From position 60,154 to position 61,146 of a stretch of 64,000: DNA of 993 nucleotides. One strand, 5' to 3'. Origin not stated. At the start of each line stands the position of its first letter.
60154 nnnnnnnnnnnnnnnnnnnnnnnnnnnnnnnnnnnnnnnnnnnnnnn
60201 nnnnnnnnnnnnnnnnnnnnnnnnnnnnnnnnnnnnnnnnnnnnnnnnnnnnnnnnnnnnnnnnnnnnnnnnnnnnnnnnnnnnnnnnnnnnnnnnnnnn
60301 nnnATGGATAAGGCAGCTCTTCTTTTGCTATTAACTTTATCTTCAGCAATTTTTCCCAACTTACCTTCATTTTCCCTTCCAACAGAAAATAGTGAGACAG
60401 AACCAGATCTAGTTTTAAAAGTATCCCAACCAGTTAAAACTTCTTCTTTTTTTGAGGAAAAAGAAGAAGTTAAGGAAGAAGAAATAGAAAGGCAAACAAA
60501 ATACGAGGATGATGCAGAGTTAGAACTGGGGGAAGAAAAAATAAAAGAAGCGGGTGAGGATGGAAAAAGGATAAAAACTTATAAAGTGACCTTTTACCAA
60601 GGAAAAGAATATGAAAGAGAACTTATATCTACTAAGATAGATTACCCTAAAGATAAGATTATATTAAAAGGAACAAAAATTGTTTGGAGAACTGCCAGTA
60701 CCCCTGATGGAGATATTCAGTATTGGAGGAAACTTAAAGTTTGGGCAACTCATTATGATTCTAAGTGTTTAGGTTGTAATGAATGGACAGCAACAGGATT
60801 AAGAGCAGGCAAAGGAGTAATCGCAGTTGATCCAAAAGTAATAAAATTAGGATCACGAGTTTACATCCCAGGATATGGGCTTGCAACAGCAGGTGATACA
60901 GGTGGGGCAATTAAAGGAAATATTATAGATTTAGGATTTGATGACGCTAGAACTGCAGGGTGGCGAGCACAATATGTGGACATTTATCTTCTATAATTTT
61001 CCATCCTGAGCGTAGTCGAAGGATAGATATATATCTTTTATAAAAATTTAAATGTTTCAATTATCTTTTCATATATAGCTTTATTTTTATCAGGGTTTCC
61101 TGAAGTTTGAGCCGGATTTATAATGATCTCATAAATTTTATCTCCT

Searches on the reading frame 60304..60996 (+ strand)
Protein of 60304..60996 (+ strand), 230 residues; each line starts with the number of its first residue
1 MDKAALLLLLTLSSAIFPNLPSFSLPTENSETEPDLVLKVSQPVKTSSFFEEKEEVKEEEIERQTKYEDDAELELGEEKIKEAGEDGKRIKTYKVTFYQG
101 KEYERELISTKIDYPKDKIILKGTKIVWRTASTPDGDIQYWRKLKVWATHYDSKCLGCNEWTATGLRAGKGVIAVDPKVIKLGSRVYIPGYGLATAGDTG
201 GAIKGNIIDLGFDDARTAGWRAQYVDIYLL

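Call 72: search_protein_families(library=pfam, proteins=[window:60304-60996:+], max_evalue=0.00001)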
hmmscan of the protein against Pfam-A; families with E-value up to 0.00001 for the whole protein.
window:60304-60996:+ (230 aa): 2 families
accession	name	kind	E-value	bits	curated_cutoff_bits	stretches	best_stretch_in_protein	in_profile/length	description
PF07501.17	G5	-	1.1e-17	64.4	23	1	52-125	1-75/75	G5 domain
PF06725.17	3D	-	5.9e-16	58.9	23.8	1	172-230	2-71/72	3D domain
